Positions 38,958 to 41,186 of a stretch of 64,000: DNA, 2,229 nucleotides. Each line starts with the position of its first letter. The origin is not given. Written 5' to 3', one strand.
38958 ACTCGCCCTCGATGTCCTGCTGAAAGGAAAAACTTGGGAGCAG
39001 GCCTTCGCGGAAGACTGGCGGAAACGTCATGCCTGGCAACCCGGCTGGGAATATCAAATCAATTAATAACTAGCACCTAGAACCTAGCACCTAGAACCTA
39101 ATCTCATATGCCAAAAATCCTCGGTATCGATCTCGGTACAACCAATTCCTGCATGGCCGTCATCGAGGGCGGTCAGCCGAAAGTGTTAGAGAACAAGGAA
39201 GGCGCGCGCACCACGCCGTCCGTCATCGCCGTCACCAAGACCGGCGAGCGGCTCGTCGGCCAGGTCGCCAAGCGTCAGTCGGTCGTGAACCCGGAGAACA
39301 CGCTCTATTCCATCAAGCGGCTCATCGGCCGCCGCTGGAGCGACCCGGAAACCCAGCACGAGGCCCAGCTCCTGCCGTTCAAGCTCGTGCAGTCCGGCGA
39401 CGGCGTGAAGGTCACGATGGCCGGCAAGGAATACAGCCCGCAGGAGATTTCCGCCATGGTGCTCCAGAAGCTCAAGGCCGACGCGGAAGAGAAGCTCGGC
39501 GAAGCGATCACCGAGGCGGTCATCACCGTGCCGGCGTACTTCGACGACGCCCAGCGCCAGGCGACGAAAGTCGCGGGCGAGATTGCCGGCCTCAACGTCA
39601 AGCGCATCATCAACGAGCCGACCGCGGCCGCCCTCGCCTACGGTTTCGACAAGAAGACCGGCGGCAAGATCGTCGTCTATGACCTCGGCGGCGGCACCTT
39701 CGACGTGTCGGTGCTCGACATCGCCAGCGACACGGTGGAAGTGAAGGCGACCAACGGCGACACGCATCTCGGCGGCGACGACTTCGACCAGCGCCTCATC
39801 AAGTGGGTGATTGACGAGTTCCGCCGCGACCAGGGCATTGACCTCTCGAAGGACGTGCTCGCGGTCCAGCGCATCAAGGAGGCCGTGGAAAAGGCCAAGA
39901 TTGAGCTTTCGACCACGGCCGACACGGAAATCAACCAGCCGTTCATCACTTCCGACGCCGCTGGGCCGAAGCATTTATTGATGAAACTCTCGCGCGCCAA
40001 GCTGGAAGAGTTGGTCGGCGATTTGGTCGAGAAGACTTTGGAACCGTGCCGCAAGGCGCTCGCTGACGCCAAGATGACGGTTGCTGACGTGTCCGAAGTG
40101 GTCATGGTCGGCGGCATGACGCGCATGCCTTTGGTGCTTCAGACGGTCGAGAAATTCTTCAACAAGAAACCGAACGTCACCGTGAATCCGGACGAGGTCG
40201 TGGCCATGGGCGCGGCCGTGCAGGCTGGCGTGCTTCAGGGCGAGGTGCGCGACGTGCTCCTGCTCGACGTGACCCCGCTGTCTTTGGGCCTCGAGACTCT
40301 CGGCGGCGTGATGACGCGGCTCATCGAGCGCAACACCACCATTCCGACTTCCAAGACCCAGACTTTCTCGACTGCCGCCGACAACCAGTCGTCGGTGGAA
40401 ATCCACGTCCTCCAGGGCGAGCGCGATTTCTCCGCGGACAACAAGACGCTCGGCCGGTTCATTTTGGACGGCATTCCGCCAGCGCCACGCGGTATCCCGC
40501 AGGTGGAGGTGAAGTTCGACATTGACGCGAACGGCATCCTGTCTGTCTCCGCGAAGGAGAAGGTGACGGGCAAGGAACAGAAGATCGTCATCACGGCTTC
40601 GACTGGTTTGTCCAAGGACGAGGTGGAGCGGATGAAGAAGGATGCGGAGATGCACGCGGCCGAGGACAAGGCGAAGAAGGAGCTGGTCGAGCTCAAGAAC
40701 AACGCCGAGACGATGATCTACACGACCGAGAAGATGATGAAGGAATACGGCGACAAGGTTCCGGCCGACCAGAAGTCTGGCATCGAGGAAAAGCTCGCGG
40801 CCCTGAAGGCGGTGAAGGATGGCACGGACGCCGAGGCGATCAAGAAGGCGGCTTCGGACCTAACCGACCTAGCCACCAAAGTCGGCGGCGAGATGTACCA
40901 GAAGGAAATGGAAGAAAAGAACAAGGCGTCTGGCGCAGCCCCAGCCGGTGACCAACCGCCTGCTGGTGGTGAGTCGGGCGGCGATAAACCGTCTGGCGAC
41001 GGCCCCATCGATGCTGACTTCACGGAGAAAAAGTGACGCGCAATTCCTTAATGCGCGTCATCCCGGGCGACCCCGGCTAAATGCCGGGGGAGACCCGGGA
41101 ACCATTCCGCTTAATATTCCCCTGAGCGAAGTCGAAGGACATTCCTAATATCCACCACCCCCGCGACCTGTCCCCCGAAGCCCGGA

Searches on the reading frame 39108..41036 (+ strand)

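Call 29: search_protein_families(library=pfam, proteins=[window:39108-41036:+], max_evalue=0.0001)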
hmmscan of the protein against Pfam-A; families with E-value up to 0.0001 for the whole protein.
window:39108-41036:+ (642 aa): 2 families
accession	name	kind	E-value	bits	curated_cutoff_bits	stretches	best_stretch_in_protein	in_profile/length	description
PF00012.26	HSP70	-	4.2e-256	851.3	20.6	1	4-598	1-599/599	Hsp70 protein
PF06723.19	MreB_Mbl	-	1.9e-13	50.4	27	1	117-370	76-316/327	MreB/Mbl protein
